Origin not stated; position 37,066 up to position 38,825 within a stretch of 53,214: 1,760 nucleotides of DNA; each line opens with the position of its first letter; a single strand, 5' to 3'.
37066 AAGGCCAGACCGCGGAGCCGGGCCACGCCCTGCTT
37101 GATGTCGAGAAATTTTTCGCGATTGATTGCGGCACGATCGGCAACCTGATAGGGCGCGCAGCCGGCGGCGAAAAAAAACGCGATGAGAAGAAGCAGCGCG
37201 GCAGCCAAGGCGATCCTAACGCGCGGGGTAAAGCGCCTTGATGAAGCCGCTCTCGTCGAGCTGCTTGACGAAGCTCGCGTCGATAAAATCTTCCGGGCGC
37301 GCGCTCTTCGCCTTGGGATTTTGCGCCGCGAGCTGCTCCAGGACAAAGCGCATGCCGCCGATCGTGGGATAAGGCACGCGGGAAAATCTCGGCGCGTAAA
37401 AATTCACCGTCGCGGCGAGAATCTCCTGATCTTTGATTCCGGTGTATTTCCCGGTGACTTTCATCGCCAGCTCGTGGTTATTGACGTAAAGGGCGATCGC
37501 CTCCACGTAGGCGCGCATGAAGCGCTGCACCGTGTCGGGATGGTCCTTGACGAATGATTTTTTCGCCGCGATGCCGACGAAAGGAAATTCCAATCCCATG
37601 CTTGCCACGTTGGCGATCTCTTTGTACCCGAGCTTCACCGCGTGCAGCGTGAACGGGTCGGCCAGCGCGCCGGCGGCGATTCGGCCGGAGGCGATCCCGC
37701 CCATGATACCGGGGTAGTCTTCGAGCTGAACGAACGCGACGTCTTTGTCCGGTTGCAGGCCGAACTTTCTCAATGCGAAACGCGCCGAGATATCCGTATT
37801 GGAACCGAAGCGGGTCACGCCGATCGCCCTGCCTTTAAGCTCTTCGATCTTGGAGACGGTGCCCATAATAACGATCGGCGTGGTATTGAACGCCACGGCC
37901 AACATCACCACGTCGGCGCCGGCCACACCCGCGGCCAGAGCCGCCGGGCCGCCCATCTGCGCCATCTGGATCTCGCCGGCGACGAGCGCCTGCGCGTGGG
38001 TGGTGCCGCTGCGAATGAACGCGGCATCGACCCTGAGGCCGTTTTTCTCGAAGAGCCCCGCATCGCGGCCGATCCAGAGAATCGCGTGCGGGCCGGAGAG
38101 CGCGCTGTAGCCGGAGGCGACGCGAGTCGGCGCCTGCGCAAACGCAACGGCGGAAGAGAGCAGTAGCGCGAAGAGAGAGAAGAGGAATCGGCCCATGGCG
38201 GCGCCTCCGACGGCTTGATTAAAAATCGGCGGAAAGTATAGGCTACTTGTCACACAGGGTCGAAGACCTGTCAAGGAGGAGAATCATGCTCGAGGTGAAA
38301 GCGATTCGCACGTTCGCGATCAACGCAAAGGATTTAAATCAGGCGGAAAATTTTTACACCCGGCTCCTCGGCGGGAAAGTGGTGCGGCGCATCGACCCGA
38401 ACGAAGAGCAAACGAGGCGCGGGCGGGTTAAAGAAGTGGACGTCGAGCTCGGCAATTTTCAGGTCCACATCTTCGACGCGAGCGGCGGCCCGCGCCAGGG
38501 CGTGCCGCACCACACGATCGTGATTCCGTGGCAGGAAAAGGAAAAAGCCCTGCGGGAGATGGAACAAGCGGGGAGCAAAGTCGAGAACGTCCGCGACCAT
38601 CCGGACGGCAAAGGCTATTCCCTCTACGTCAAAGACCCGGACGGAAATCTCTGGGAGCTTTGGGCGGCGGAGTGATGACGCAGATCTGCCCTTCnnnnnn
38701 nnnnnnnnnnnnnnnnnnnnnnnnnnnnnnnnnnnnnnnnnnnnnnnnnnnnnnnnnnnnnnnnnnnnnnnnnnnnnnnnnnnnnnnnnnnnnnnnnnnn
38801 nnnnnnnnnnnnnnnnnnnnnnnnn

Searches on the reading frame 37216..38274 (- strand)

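Call 36: search_protein_families(library=pfam, proteins=[window:37216-38274:-], max_evalue=0.001)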
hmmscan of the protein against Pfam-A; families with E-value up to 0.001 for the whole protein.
window:37216-38274:- (352 aa): 3 families
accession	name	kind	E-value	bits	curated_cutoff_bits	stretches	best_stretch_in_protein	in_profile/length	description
PF09084.16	NMT1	-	1.6e-17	64.6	20.5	1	63-266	4-212/216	NMT1/THI5 like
PF13379.11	NMT1_2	-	6.6e-17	62.6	24.7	1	49-267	5-241/252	NMT1-like family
PF12974.12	Phosphonate-bd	-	1.1e-09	38.5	27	1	76-256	25-216/242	ABC transporter, phosphonate, periplasmic substrate-binding protein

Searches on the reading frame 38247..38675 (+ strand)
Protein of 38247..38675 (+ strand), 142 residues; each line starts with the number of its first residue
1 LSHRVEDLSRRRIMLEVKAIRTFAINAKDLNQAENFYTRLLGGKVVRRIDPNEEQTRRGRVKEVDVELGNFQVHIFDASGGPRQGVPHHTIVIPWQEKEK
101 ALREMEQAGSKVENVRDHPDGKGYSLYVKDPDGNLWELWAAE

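Call 66: search_protein_families(library=pfam, proteins=[window:38247-38675:+], max_evalue=0.0001)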
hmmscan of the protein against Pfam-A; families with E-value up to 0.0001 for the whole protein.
window:38247-38675:+ (142 aa): 2 families
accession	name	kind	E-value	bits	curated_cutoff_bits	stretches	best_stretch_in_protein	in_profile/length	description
PF00903.31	Glyoxalase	-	3.2e-17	63.5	20.6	1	22-138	4-121/121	Glyoxalase/Bleomycin resistance protein/Dioxygenase superfamily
PF18029.7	Glyoxalase_6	-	2.2e-06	28.7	23.6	1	23-138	2-105/106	Glyoxalase-like domain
